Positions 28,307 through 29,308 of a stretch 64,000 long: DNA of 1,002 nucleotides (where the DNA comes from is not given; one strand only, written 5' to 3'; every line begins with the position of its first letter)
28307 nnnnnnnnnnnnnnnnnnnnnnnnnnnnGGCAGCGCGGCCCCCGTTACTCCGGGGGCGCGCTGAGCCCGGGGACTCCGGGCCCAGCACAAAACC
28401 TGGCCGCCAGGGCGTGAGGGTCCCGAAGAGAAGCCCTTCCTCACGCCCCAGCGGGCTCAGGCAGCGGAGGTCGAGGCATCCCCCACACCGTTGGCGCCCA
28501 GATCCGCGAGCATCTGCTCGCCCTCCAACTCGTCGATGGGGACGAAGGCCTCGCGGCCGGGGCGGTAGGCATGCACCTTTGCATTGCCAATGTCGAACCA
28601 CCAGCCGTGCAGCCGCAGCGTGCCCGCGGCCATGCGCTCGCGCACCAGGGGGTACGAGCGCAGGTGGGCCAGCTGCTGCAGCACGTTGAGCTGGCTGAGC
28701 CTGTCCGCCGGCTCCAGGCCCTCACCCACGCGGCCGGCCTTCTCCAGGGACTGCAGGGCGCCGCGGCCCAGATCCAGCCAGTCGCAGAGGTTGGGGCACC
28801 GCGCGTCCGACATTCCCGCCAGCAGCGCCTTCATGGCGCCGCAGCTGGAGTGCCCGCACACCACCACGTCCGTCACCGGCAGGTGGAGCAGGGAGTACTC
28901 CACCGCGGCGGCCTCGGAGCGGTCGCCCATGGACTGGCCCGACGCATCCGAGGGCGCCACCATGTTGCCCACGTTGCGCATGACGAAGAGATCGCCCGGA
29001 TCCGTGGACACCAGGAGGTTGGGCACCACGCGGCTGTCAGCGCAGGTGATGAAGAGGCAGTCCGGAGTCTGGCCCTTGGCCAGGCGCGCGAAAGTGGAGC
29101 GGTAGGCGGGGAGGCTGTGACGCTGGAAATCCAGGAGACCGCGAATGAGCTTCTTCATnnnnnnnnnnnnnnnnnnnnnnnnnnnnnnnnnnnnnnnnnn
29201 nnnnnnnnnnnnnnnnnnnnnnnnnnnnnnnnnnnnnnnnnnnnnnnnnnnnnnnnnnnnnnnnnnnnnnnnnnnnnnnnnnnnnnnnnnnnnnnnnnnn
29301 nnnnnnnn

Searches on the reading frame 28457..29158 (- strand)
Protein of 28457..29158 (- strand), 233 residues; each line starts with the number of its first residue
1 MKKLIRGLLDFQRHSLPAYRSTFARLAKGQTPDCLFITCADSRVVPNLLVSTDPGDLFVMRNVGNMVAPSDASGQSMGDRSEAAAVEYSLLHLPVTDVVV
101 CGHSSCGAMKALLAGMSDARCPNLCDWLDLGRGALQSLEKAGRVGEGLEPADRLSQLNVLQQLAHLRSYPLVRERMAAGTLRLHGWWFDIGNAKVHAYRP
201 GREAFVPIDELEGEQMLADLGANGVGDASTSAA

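Call 7: search_protein_families(library=pfam, proteins=[window:28457-29158:-])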
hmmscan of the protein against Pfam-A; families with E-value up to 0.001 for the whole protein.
window:28457-29158:- (233 aa): 1 family
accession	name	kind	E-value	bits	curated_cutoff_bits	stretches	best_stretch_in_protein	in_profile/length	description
PF00484.24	Pro_CA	-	8.2e-44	150.1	25.7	1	35-195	2-156/156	Carbonic anhydrase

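Call 8: search_protein_families(library=ncbifam, proteins=[window:28457-29158:-])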
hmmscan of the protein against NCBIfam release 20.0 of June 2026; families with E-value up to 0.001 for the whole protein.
window:28457-29158:- (233 aa): 2 families
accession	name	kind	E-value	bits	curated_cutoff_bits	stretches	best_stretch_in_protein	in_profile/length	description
NF007756.0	PRK10437.1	equivalog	2e-18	66.6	251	1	22-193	25-186/220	carbonate dehydratase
NF011765.0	PRK15219.1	subfamily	4.2e-09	36.2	221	1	26-196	84-242/245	carbonic anhydrase family protein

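Call 68: search_solved_structures(query=window:28457-29158:-, max_evalue=0.00001, show_alignments=1)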
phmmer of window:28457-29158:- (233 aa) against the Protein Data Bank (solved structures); distinct sequences matched with E-value up to 0.00001: 32.
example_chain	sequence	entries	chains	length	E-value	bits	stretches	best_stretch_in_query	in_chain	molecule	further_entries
1ddz_A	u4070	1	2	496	3.3e-43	151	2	21-196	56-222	CARBONIC ANHYDRASE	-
5swc_A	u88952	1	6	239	7.6e-39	136.8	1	1-205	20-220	Carbonic anhydrase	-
1ekj_A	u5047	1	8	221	4.2e-28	101.6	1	4-191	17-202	BETA-CARBONIC ANHYDRASE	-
4o1j_A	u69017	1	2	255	1.2e-26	96.8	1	22-197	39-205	Carbonic anhydrase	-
4wam_A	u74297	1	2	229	1.7e-20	76.7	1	21-192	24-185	beta-carbonic anhydrase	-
4waj_A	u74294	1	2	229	1.7e-20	76.7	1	21-192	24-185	Carbonic anhydrase 2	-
3ucj_A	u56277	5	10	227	4.1e-20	75.5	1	21-194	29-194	Carbonic anhydrase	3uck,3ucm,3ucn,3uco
3e24_A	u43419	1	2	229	4.4e-20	75.4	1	21-192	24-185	Carbonic anhydrase 2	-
7cxy_A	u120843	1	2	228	6.1e-20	74.9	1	22-192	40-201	Carbonic anhydrase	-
7coi_A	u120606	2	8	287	6.3e-20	74.9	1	24-193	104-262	Carbonic anhydrase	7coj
3e28_A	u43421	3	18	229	8.5e-20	74.5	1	21-192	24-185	Carbonic anhydrase 2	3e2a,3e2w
4o1k_A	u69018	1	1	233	8.7e-20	74.4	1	22-191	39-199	Carbonic anhydrase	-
3e3g_A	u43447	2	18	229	1.2e-19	74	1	21-192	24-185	Carbonic anhydrase 2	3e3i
3mf3_A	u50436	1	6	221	2e-19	73.2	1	21-192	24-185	Carbonic anhydrase 2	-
4wak_A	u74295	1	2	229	2.2e-19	73.1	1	21-192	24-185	Carbonic anhydrase 2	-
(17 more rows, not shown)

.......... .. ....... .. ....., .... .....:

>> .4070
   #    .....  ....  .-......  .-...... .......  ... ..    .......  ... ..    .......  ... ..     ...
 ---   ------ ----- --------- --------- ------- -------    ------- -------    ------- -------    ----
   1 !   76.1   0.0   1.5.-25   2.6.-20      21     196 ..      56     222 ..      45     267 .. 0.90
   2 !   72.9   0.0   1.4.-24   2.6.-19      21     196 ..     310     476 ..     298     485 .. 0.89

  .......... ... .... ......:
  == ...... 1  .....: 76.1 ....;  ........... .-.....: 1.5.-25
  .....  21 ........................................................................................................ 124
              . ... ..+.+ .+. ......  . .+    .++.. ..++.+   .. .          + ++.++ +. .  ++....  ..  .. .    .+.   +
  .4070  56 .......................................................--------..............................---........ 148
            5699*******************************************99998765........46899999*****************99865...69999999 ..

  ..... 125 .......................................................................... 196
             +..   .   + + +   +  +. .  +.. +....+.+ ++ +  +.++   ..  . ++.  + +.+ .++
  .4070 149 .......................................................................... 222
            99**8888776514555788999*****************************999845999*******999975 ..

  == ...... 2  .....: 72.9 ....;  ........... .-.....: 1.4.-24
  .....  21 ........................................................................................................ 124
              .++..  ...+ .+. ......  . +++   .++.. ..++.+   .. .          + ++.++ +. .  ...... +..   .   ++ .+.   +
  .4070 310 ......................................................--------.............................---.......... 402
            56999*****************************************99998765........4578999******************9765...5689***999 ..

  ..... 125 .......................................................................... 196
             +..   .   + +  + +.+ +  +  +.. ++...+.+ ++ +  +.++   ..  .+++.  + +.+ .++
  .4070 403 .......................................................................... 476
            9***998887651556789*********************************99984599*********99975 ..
